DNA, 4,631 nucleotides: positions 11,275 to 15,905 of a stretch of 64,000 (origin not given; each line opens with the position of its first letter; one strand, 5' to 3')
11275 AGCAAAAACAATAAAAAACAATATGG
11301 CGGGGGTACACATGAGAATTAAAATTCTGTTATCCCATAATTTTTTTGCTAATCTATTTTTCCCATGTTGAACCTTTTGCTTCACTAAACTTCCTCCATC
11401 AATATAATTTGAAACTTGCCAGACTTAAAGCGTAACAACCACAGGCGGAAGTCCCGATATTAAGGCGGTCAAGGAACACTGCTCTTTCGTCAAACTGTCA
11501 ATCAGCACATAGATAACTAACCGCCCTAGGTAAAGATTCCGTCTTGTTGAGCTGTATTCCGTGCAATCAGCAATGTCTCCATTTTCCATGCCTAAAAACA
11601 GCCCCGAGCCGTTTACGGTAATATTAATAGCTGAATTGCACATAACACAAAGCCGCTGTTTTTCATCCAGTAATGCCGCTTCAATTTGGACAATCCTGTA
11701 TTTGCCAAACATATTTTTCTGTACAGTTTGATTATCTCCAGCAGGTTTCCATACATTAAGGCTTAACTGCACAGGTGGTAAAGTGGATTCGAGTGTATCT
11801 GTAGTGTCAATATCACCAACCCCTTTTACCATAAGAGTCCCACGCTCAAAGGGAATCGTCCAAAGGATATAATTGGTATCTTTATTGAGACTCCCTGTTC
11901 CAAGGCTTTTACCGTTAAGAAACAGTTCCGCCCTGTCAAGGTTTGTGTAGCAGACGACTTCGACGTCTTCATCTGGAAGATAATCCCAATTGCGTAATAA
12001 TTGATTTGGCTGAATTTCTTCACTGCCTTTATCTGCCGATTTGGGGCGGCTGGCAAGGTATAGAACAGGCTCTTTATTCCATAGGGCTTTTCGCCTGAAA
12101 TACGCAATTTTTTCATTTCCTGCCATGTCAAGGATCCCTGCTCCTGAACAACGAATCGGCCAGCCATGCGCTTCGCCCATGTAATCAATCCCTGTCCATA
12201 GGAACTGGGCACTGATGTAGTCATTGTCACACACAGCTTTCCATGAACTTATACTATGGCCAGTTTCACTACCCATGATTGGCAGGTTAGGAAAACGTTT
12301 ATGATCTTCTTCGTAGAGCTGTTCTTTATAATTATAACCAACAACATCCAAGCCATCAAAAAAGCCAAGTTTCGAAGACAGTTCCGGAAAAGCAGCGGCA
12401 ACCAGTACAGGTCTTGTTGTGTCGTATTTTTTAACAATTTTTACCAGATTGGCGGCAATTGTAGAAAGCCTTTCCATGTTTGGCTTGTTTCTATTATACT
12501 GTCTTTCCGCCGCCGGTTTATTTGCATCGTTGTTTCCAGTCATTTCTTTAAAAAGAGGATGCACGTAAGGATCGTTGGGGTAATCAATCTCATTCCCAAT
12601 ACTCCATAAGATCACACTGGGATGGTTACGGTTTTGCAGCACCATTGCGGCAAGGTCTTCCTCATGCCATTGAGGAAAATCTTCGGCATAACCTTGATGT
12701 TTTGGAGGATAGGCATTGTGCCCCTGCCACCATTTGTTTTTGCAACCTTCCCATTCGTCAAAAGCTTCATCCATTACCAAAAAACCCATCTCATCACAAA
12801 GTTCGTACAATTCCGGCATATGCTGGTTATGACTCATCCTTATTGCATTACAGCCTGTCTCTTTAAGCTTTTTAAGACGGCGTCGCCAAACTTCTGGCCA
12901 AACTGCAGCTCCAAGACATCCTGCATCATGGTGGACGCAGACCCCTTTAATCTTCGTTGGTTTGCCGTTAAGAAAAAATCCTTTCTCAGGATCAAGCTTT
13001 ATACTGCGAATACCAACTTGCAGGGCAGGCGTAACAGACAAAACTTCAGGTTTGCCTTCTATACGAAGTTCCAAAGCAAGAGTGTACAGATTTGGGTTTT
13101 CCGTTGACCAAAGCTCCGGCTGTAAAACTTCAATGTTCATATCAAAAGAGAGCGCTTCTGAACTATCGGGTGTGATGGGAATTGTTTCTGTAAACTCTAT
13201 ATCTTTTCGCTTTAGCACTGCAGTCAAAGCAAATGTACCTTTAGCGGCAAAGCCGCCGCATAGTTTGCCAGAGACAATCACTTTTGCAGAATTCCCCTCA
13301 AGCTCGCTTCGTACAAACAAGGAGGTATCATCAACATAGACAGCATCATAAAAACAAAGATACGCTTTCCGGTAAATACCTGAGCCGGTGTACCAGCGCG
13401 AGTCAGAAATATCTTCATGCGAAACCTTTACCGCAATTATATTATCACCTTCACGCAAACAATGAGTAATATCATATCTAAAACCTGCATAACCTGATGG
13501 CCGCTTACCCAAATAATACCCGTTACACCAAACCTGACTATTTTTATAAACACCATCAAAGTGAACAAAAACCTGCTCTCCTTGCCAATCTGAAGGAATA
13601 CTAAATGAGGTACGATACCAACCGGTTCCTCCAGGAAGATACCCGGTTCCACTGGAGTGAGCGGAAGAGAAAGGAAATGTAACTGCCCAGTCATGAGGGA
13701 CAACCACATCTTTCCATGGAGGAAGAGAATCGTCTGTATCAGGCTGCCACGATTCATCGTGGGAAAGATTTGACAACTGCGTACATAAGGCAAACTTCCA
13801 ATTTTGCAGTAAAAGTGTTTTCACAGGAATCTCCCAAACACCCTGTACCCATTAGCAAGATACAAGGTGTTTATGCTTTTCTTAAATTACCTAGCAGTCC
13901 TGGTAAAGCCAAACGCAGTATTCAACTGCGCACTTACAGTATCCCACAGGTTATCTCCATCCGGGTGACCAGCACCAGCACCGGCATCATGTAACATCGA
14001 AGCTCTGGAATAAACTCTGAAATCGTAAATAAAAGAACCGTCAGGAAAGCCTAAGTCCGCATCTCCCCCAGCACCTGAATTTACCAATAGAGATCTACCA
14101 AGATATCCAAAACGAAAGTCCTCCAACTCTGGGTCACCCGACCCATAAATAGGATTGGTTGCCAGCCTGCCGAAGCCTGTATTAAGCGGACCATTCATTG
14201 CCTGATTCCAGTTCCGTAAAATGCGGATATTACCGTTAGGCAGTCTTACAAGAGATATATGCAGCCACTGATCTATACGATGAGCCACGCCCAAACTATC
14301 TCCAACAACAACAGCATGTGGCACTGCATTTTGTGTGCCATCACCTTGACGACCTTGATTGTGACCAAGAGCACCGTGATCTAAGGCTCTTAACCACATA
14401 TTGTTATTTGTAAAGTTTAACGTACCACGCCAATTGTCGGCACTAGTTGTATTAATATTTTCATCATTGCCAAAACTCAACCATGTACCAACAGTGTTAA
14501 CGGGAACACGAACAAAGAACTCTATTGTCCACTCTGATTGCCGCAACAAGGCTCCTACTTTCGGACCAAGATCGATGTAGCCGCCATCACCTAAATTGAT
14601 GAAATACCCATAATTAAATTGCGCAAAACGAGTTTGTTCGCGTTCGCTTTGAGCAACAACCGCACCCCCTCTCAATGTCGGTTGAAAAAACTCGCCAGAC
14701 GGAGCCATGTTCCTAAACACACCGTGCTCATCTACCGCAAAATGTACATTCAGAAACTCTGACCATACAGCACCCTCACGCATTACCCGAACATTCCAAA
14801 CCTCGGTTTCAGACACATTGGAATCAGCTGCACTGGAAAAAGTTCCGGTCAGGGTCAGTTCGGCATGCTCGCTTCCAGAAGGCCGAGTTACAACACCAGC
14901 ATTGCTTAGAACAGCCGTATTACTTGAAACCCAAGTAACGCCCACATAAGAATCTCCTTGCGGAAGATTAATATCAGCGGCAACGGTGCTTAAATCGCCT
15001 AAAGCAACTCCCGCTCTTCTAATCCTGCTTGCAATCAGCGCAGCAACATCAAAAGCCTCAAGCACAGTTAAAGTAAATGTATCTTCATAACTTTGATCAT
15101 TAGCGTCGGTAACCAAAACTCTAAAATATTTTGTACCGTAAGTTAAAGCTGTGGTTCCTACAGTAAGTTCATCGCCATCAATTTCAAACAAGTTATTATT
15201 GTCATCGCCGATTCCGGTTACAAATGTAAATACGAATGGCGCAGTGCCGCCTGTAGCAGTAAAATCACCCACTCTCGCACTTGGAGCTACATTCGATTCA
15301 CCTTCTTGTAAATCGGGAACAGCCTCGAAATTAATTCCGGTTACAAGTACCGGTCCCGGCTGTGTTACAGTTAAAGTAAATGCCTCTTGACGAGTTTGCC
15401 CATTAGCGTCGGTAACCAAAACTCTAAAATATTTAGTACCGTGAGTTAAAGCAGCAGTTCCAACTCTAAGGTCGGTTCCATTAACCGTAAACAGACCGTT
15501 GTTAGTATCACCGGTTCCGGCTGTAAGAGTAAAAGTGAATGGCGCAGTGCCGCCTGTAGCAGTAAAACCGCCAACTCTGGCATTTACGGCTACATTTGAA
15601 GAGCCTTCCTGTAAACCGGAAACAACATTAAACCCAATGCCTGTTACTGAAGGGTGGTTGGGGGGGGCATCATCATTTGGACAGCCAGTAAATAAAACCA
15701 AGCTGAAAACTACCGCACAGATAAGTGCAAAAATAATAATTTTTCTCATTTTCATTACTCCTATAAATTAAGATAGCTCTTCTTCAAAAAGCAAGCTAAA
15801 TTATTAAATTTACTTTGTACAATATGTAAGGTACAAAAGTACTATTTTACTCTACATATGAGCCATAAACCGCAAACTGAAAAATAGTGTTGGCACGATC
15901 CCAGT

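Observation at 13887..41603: Candidate spirochaete-specific PUL: barrel porin plus lipoprotein enzymes and lectins, with no SusC/SusD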

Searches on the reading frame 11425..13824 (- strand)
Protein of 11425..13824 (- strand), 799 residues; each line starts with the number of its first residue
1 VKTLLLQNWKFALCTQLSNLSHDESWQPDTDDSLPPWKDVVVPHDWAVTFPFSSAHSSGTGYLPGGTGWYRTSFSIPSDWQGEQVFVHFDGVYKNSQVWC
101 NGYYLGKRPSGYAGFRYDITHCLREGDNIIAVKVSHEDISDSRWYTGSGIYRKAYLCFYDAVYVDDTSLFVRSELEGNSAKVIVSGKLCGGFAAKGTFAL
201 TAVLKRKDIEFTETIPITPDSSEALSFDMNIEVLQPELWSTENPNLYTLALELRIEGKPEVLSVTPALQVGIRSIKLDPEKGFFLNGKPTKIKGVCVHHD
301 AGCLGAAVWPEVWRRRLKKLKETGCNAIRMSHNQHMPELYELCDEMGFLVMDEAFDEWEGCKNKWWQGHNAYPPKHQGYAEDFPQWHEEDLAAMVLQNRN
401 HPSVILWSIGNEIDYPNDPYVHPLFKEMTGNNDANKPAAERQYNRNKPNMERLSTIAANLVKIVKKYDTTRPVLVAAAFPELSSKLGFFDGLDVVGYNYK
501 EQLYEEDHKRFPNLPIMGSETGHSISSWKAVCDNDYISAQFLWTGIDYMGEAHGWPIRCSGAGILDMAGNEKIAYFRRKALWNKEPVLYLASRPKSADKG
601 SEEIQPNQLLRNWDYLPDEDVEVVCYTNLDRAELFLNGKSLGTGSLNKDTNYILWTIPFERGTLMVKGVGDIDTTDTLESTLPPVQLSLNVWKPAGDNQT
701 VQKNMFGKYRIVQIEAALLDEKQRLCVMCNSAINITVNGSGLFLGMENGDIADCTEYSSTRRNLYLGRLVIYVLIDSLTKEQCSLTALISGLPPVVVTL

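Call 4: search_protein_families(library=pfam, proteins=[window:11425-13824:-], max_evalue=0.01)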
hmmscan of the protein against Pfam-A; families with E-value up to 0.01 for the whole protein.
window:11425-13824:- (799 aa): 8 families
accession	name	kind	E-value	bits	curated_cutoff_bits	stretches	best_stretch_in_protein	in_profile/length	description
PF02837.24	Glyco_hydro_2_N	-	6.4e-29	101.5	28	1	8-156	7-165/169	Glycosyl hydrolases family 2, sugar binding domain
PF02836.23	Glyco_hydro_2_C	-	1.9e-25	90.1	21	1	281-420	6-137/302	Glycosyl hydrolases family 2, TIM barrel domain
PF16355.11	DUF4982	-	4e-14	52.7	23.9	1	619-669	2-53/61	Domain of unknown function (DUF4982)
PF18565.7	Glyco_hydro2_C5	-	1.1e-09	38.5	32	1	711-795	17-100/103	Glycoside hydrolase family 2 C-terminal domain 5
PF22666.2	Glyco_hydro_2_N2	-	2.5e-09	37.8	27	1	69-135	51-118/167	Glycosyl hydrolase 2 galactose-binding domain-like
PF00703.27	Glyco_hydro_2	-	1.8e-08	35.5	23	1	163-258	2-97/109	Glycosyl hydrolases family 2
PF13364.12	BetaGal_ABD2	-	4.9e-07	30.9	23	1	49-137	23-109/112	Beta-galactosidase second all-beta domain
PF21467.3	BetaGal_gal-bd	-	3.1e-05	24.5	27.3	1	69-108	3-40/62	Beta-galactosidase, galactose-binding domain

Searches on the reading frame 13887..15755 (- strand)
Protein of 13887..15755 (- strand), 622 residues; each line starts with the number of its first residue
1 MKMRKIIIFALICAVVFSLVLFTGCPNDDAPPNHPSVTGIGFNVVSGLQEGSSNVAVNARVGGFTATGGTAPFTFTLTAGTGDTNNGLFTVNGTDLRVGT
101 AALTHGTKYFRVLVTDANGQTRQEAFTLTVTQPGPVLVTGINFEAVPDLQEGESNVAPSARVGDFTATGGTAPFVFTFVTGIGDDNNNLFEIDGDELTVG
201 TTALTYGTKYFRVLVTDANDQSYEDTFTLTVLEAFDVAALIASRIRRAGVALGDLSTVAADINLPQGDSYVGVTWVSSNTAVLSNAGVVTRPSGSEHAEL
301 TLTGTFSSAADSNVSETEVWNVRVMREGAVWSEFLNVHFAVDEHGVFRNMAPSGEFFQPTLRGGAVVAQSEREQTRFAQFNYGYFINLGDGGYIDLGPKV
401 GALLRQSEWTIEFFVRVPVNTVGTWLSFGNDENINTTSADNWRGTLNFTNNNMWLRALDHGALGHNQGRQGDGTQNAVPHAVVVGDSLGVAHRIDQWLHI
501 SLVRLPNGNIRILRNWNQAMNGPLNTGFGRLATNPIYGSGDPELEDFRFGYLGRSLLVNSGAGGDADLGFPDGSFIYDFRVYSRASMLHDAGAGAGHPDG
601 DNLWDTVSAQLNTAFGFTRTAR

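Call 3: search_protein_families(library=pfam, proteins=[window:13887-15755:-], max_evalue=0.01)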
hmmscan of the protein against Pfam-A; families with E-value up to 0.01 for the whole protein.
window:13887-15755:- (622 aa): 4 families
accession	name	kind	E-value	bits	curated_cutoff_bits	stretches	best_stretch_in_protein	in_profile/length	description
PF20578.4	aBig_2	-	5.9e-10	39.3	27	1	254-325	17-87/89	Atrophied bacterial Ig domain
PF02087.21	Nitrophorin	-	0.00032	21.2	23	1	195-259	69-135/178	Nitrophorin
PF22352.2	K319L-like_PKD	-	0.0041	17.5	27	0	199-231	52-84/84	K319L-like, PKD domain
PF13573.12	SprB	-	0.0042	17.1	28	0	65-81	20-36/37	SprB repeat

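Call 67: search_solved_structures(query=window:13887-15755:-, max_evalue=0.1)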
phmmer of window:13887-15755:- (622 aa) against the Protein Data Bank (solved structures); distinct sequences matched with E-value up to 0.1: 3.
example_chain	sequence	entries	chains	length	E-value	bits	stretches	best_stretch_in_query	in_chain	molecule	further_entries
2asn_X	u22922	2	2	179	0.048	15.2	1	201-260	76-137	Nitrophorin 2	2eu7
1euo_A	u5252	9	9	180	0.049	15.2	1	201-260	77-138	NITROPHORIN 2 | Nitrophorin-2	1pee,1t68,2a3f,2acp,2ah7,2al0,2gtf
1pm1_X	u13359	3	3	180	0.092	14.3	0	201-260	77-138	Nitrophorin 2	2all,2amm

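Call 93: search_protein_families(library=ncbifam, proteins=[window:13887-15755:-], max_evalue=0.001)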
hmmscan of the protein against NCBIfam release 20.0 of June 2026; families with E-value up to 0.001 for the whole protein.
window:13887-15755:- (622 aa): 0 families
